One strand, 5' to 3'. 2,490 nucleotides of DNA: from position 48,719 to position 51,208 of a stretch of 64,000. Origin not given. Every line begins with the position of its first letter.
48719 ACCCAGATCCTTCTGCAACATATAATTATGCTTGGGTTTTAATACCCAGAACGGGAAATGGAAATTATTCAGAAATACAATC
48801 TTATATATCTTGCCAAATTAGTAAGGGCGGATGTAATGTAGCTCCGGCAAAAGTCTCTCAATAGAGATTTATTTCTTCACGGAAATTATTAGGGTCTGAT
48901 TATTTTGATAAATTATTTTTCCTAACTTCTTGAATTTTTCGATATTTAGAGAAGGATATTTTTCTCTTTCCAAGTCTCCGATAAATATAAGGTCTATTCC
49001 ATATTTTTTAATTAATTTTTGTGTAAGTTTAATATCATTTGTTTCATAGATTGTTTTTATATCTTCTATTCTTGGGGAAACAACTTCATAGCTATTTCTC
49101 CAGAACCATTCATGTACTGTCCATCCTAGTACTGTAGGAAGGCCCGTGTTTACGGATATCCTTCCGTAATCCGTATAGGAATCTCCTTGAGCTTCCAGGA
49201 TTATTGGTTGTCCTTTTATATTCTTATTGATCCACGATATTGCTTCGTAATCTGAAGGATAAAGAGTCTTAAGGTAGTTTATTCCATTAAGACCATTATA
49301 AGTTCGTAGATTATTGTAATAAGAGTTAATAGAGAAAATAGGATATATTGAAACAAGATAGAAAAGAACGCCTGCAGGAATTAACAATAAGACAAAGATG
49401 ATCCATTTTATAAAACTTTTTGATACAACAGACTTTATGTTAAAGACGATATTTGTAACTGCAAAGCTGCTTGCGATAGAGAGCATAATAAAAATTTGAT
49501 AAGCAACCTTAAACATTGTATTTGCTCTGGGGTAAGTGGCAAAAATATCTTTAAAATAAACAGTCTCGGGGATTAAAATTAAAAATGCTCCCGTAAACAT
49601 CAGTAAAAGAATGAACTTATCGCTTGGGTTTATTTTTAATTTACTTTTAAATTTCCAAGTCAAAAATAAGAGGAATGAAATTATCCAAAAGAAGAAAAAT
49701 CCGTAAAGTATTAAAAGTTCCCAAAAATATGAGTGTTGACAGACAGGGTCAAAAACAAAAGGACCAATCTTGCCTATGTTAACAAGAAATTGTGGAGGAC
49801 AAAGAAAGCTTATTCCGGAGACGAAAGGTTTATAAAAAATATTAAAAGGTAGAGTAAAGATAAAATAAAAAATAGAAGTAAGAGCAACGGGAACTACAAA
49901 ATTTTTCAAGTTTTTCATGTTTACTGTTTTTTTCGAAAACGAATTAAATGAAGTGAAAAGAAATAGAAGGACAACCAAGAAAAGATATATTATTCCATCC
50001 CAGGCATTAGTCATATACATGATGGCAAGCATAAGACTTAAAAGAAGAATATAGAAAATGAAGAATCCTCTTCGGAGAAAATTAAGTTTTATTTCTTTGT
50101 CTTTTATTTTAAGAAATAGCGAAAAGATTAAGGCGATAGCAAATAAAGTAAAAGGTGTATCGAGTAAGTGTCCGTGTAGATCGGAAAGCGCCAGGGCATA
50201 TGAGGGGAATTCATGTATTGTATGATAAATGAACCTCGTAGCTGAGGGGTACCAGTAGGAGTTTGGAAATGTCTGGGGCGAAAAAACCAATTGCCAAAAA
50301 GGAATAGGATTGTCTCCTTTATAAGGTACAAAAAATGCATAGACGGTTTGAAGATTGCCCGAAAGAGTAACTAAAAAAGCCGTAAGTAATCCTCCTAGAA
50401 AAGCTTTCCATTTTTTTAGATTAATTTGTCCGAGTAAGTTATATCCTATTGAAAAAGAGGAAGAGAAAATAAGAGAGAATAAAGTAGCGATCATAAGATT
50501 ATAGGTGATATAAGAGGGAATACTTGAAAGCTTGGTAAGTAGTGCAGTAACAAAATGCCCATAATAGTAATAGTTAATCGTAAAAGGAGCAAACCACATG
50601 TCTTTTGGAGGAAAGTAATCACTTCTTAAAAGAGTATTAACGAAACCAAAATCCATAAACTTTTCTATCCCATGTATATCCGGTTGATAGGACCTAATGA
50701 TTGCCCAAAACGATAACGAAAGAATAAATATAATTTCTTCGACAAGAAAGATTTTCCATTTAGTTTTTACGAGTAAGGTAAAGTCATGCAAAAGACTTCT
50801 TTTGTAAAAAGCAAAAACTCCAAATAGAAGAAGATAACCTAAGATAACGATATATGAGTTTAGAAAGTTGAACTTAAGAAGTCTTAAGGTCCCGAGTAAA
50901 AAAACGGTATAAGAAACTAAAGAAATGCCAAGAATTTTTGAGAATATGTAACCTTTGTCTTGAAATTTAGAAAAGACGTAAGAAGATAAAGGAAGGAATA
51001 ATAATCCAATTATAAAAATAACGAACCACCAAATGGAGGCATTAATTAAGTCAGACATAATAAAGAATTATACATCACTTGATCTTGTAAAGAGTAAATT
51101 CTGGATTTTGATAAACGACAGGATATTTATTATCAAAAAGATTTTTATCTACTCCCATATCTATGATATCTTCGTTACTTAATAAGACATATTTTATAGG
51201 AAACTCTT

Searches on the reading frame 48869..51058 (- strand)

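Call 56: search_protein_families(library=pfam, proteins=[window:48869-51058:-], max_evalue=0.00001)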
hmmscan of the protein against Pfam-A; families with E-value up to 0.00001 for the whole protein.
window:48869-51058:- (729 aa): 1 family
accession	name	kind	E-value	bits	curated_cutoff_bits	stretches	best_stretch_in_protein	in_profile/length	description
PF10060.15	DUF2298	-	3.6e-99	333.4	27.8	2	47-469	1-389/488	Uncharacterized membrane protein (DUF2298)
